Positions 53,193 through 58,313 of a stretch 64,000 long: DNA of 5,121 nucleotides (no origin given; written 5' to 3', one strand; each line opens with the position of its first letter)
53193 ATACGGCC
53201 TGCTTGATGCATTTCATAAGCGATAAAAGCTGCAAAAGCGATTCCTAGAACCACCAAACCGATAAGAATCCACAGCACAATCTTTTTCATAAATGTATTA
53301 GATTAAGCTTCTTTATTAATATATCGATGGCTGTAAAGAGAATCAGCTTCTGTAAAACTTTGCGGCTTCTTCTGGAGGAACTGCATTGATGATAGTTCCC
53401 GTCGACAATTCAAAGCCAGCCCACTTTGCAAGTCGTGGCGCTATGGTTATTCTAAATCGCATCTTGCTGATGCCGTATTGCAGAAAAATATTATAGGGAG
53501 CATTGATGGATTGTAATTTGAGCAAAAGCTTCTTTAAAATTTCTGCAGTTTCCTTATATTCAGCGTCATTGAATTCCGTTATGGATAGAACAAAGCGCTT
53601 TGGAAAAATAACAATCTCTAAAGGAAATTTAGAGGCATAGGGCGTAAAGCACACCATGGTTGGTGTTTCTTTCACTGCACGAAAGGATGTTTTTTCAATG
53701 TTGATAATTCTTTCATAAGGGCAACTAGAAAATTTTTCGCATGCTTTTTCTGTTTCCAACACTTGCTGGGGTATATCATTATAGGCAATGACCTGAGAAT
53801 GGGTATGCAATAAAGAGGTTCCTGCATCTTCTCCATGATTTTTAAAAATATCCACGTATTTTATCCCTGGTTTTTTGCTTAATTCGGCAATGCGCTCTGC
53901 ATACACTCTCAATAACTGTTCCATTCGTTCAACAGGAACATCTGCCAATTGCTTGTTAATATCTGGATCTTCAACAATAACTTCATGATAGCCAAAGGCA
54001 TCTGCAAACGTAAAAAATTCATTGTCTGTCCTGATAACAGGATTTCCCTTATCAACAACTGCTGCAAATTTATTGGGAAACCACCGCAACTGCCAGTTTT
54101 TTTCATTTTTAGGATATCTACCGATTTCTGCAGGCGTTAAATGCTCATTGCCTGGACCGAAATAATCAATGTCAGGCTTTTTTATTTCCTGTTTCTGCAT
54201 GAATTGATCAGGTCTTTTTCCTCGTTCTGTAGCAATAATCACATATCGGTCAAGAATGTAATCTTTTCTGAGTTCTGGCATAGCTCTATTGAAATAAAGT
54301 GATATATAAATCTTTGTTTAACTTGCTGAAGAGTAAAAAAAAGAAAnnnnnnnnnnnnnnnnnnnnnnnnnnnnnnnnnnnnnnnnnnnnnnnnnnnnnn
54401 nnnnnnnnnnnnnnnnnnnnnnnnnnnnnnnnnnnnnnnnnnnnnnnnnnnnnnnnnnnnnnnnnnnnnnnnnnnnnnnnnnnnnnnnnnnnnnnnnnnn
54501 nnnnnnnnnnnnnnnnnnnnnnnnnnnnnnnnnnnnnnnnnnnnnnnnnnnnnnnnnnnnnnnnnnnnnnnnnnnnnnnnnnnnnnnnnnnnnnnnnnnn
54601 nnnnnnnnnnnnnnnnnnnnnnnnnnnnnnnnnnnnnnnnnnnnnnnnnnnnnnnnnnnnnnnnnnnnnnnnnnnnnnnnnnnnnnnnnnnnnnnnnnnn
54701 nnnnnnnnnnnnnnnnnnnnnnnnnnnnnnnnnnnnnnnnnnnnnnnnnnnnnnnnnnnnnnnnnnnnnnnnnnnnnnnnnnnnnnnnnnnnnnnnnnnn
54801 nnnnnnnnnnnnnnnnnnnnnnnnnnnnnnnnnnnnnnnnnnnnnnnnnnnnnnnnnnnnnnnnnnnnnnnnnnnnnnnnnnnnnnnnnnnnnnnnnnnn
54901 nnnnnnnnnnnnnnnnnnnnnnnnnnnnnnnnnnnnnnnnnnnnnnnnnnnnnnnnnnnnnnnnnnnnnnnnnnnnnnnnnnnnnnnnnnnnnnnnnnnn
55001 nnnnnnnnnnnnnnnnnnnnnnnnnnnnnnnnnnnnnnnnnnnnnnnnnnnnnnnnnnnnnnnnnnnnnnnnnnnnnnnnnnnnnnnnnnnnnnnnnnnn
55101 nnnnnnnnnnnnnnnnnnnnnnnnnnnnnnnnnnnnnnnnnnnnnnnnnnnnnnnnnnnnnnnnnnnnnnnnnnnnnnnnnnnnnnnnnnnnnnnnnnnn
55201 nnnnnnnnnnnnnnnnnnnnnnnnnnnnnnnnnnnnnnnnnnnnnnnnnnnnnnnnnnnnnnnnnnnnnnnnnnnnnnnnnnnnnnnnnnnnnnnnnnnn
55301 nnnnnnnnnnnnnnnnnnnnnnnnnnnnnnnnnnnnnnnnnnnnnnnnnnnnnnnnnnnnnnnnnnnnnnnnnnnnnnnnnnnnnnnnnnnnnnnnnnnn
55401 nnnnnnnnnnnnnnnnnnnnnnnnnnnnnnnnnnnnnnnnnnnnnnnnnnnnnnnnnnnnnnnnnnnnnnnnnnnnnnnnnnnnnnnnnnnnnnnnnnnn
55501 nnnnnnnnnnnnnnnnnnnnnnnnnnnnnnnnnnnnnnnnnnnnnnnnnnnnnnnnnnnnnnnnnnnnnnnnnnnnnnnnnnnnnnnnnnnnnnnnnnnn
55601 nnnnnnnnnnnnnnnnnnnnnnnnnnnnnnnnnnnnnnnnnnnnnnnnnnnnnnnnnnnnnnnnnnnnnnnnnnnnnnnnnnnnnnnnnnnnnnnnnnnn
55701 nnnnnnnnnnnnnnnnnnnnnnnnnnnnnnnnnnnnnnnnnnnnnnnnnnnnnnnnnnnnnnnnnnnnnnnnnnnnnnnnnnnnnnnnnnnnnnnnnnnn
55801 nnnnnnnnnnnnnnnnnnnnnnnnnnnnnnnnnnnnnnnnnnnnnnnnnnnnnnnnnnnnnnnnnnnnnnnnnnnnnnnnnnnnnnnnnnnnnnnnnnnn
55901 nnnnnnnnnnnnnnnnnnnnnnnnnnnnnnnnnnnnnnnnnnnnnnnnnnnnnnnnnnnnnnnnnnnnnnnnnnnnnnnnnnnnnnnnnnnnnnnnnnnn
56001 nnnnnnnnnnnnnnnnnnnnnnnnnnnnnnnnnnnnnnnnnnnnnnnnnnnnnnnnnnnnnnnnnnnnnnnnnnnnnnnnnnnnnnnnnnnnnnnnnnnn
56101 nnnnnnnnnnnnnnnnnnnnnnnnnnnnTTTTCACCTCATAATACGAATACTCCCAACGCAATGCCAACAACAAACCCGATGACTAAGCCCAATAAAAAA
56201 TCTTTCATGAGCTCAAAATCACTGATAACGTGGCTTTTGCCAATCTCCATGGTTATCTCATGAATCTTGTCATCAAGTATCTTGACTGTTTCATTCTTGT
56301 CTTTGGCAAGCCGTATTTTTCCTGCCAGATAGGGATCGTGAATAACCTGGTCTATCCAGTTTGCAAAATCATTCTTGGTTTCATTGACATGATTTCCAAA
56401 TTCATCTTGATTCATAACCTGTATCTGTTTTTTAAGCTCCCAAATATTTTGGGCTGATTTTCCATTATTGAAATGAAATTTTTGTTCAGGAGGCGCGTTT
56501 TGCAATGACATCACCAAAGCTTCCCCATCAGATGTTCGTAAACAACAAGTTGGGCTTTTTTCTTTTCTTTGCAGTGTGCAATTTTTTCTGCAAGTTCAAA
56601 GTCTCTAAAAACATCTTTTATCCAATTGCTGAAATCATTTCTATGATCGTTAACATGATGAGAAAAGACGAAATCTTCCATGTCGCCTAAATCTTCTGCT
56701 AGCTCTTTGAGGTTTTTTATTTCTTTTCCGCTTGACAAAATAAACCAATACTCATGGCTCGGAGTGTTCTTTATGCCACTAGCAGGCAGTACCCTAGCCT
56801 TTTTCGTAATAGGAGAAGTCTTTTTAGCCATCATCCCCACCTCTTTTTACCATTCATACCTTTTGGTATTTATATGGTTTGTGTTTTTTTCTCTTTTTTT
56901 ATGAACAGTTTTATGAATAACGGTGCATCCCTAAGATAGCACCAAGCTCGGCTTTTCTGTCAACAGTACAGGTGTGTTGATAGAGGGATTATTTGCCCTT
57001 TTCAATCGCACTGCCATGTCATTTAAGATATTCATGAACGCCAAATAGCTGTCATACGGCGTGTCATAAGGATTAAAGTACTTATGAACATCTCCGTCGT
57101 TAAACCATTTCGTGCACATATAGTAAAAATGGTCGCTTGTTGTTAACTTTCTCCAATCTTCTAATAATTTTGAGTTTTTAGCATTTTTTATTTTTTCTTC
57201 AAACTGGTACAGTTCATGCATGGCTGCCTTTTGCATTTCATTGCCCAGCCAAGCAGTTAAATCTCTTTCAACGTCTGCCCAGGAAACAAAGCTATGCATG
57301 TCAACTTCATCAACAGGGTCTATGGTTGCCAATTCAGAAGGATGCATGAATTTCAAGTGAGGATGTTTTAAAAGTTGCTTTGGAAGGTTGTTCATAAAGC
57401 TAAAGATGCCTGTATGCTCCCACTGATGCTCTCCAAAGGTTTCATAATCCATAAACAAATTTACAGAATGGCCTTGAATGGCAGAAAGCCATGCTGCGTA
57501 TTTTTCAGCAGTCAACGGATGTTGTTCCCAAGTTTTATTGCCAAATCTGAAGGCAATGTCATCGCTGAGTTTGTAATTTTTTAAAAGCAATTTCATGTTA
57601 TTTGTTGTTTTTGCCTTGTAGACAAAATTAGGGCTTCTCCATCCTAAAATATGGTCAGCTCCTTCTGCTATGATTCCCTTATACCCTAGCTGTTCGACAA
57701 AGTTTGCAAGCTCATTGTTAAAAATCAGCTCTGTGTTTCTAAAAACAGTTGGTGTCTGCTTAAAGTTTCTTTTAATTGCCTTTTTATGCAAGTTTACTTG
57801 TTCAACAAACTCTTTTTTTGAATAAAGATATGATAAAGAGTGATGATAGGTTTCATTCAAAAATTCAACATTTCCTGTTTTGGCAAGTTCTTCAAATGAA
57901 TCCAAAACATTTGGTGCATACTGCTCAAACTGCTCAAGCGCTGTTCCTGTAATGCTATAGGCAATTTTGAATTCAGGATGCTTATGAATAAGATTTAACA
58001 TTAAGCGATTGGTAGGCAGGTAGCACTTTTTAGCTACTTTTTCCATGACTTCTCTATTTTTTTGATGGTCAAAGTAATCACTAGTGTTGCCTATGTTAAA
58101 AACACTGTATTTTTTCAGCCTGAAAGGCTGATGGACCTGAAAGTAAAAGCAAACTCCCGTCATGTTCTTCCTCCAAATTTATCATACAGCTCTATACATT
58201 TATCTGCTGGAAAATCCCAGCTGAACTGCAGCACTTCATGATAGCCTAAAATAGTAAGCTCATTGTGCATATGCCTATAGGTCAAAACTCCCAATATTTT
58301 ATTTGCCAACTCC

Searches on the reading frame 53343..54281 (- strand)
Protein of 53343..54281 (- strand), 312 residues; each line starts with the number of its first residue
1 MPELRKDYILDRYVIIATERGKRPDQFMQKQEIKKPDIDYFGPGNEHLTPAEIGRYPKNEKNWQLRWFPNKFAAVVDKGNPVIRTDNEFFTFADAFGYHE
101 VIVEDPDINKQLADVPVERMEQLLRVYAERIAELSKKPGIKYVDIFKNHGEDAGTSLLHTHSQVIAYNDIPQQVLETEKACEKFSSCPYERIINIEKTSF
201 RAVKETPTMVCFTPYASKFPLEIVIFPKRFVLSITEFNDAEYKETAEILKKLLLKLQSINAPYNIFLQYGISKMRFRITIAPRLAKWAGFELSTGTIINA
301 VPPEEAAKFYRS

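Call 65: search_protein_families(library=pfam, proteins=[window:53343-54281:-], max_evalue=0.00001)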
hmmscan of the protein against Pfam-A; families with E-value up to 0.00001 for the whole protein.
window:53343-54281:- (312 aa): 3 families
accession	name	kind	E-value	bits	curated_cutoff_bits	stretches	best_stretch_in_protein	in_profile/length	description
PF01087.27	GalP_UDP_transf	-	1.2e-15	58.9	22.1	1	5-171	15-184/184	Galactose-1-phosphate uridyl transferase, N-terminal domain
PF16285.10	DUF4931_N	-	4.8e-11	43.3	24.1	1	70-170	26-124/124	Domain of unknown function (DUF4931) N-terminal domain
PF16268.10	DUF4921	-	2.3e-09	37.1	28.5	1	117-305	197-388/425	Domain of unknown function (DUF4921)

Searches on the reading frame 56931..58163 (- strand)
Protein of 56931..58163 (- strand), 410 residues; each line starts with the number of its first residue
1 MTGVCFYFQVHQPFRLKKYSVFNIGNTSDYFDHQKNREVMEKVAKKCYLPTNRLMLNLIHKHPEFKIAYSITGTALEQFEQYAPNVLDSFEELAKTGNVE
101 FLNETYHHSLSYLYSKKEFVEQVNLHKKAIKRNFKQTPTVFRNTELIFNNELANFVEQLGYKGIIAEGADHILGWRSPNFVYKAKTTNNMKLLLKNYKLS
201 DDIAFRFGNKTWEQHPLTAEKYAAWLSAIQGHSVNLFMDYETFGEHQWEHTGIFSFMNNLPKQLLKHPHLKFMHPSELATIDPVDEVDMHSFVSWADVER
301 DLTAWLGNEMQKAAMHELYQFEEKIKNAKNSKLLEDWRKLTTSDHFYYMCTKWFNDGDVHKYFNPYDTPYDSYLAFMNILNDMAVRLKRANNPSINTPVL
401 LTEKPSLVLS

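Call 65: search_protein_families(library=pfam, proteins=[window:56931-58163:-], max_evalue=0.00001)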
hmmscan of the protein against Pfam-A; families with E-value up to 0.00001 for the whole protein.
window:56931-58163:- (410 aa): 2 families
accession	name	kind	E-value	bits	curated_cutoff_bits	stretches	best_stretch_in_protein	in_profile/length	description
PF03065.20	Glyco_hydro_57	-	8.3e-80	268.6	21.2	1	6-280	2-280/291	Glycosyl hydrolase family 57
PF01522.26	Polysacc_deac_1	-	6.3e-08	33.1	23.1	1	87-163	48-123/124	Polysaccharide deacetylase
